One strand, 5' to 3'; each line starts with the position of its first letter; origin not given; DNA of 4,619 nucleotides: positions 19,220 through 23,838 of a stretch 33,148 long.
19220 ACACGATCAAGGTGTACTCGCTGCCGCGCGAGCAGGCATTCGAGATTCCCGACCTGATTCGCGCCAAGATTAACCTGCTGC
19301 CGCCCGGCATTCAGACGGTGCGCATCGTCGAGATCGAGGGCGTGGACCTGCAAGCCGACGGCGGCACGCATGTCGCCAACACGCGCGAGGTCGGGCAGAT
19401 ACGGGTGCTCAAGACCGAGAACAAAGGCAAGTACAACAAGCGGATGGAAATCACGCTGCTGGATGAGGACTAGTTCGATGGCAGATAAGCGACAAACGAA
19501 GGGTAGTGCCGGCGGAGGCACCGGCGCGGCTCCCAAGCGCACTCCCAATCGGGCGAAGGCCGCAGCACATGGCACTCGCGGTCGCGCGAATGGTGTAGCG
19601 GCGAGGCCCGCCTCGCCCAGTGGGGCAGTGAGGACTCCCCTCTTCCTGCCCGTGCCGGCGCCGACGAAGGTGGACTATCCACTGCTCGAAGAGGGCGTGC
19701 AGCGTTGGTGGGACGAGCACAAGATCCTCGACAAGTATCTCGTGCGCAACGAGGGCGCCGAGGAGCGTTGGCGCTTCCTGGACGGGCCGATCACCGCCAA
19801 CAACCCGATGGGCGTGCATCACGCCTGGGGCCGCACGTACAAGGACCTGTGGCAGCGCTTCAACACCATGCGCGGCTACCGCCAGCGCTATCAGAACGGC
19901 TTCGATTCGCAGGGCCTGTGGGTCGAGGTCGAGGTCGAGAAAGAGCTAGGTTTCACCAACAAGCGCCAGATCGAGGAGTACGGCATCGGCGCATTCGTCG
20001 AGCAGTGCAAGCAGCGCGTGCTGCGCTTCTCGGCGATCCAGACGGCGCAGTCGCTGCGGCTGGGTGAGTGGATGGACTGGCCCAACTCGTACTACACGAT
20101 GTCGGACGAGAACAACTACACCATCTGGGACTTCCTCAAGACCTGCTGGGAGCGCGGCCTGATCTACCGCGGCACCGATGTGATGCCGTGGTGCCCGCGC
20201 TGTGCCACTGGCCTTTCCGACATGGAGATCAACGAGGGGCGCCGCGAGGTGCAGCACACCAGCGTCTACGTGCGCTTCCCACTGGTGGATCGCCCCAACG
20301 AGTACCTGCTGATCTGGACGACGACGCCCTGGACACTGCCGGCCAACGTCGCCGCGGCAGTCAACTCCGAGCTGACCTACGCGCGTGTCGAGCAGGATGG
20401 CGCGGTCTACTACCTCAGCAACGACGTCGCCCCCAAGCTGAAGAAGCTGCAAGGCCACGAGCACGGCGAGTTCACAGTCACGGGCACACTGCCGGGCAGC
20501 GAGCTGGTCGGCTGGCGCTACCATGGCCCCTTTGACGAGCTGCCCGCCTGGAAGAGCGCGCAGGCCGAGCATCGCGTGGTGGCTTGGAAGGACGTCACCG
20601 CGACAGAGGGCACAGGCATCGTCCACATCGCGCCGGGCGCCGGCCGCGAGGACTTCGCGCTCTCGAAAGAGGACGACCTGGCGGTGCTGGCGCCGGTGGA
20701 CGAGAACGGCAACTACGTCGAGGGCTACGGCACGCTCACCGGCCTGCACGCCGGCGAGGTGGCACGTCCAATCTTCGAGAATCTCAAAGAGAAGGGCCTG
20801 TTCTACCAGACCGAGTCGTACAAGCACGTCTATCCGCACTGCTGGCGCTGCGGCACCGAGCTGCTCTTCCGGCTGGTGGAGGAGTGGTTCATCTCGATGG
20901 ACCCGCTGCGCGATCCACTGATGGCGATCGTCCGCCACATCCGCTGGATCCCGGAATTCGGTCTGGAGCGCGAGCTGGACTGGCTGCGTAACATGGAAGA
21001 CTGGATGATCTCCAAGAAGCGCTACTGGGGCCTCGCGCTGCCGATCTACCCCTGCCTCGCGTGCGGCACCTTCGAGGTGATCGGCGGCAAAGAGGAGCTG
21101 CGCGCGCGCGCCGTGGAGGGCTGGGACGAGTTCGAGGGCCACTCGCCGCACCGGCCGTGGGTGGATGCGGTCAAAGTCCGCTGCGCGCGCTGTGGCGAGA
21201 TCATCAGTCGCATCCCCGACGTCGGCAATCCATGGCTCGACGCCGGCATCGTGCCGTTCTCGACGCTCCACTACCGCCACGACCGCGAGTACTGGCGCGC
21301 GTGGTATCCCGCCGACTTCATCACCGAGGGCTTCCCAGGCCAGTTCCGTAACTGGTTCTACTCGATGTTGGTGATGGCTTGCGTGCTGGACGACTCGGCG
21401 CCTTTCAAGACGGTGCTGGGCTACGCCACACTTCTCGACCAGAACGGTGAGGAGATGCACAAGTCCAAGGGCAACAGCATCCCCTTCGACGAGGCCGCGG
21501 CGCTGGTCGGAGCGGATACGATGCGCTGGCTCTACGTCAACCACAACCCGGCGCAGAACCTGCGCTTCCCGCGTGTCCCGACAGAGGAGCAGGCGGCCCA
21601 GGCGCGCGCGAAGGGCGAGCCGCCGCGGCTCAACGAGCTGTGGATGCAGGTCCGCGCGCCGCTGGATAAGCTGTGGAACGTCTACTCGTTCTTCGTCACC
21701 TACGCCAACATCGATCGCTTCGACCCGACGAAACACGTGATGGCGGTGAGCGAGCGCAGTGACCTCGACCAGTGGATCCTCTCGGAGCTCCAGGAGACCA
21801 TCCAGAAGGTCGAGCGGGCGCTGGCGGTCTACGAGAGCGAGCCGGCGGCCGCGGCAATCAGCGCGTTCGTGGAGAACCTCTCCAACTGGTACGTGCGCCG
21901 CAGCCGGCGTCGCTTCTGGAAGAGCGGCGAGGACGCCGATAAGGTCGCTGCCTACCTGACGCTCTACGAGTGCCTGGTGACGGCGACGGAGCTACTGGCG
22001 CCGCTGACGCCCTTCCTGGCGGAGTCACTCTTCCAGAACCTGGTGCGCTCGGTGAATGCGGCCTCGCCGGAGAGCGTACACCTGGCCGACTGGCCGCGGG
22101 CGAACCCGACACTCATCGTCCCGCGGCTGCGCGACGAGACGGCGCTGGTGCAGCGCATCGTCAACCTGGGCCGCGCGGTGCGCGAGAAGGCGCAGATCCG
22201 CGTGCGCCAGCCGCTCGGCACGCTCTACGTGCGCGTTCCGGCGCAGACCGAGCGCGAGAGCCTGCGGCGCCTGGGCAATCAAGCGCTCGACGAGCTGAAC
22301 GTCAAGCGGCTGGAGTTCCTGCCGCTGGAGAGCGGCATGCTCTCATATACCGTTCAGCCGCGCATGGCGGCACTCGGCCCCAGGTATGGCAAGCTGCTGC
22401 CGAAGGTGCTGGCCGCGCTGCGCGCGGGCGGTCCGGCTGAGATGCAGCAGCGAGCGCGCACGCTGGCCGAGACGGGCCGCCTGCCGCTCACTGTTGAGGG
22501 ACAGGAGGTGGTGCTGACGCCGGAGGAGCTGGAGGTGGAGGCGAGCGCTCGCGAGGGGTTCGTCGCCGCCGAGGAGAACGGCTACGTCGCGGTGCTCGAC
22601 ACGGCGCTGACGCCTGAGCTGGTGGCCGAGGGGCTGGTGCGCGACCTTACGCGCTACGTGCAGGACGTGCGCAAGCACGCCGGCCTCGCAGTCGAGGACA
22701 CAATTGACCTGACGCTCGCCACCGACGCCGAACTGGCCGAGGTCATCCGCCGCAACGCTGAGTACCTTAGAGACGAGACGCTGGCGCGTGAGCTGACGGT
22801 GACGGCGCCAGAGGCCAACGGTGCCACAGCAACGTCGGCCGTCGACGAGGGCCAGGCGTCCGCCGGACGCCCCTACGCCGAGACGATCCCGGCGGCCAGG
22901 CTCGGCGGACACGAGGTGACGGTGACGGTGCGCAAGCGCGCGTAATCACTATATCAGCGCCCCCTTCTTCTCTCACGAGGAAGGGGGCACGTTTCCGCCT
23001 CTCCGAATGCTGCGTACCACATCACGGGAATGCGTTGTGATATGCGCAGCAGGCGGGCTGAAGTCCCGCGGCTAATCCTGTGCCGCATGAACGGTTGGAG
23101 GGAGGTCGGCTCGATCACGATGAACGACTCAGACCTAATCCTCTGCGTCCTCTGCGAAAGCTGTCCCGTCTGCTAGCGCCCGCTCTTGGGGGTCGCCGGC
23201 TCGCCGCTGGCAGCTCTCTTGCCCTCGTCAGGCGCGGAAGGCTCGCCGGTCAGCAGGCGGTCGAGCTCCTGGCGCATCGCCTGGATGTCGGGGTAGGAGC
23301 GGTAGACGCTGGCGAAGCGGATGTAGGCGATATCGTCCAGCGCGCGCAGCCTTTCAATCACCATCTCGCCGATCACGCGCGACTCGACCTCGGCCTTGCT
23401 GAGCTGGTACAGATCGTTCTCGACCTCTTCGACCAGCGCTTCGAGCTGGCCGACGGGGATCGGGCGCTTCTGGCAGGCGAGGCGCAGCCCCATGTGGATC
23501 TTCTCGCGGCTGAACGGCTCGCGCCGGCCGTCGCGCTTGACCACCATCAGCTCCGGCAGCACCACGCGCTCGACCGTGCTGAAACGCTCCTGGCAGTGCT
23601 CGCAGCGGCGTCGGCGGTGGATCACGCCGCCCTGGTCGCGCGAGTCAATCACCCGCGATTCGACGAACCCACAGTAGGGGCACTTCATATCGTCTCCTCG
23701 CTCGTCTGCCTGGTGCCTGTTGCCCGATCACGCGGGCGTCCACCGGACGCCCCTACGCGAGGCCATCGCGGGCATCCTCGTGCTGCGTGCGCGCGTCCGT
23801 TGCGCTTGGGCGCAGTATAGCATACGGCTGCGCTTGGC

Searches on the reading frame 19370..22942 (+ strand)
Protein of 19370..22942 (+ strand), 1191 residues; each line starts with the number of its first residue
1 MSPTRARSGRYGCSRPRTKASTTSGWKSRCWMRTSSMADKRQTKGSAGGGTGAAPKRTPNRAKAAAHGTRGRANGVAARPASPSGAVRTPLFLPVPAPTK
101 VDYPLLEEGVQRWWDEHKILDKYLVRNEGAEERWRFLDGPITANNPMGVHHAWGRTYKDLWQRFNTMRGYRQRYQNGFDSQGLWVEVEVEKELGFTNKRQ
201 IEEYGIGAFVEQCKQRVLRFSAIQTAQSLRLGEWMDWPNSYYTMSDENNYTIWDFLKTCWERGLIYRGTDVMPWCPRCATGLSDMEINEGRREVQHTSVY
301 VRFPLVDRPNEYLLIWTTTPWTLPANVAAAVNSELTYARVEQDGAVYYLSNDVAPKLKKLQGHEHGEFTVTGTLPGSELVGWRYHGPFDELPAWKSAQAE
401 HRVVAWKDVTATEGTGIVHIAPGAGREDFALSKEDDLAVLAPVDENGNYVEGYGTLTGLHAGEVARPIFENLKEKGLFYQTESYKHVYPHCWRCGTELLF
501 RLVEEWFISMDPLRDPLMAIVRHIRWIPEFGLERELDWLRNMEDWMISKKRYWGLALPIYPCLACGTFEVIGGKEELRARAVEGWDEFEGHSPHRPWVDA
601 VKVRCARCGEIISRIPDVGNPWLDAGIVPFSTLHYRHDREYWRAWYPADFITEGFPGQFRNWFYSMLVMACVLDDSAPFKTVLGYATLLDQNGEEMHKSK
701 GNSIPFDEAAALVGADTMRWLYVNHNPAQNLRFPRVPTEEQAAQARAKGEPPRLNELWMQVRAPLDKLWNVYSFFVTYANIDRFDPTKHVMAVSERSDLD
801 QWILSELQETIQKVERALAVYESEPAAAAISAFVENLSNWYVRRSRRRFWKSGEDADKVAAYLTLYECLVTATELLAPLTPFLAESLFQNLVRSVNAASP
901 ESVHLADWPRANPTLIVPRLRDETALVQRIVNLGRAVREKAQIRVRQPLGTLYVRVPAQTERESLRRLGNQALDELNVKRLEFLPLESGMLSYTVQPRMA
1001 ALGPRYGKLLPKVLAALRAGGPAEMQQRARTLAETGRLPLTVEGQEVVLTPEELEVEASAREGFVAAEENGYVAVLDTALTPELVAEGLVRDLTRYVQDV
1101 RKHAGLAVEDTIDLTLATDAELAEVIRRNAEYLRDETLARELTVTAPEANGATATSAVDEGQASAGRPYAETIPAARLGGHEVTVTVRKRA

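Call 24: search_protein_families(library=pfam, proteins=[window:19370-22942:+], max_evalue=0.001)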
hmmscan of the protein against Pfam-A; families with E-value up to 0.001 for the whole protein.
window:19370-22942:+ (1191 aa): 5 families
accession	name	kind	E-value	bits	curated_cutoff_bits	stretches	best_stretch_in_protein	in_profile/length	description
PF00133.28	tRNA-synt_1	-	6.2e-85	285.9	22.7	1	111-731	3-411/414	tRNA synthetases class I (I, L, M and V)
PF19302.4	DUF5915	-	5.1e-38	131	27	1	973-1148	5-176/195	Domain of unknown function (DUF5915)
PF08264.19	Anticodon_1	-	1e-30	107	25.1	1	800-949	1-144/148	Anticodon-binding domain of tRNA ligase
PF09334.17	tRNA-synt_1g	-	5.9e-12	45.5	20.1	0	622-729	248-361/391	tRNA synthetases class I (M)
PF01921.24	tRNA-synt_1f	-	6.2e-05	22.5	27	1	671-733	260-320/360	tRNA synthetases class I (K)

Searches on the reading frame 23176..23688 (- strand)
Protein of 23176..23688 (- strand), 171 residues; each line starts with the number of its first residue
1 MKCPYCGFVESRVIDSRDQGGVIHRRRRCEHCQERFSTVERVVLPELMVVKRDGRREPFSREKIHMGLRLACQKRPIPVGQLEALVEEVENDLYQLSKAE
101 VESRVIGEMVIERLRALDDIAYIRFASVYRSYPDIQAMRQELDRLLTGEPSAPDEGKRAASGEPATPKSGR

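Call 24: search_protein_families(library=pfam, proteins=[window:23176-23688:-], max_evalue=0.001)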
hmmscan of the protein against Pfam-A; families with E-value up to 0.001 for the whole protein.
window:23176-23688:- (171 aa): 2 families
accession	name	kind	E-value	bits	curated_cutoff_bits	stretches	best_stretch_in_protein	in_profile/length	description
PF03477.21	ATP-cone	-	9.8e-23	81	25.8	1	48-132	2-85/88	ATP cone domain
PF22811.2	Zn_ribbon_NrdR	-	8.9e-15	54.8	27.2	1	1-40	1-42/42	Transcriptional repressor NrdR-like, N-terminal domain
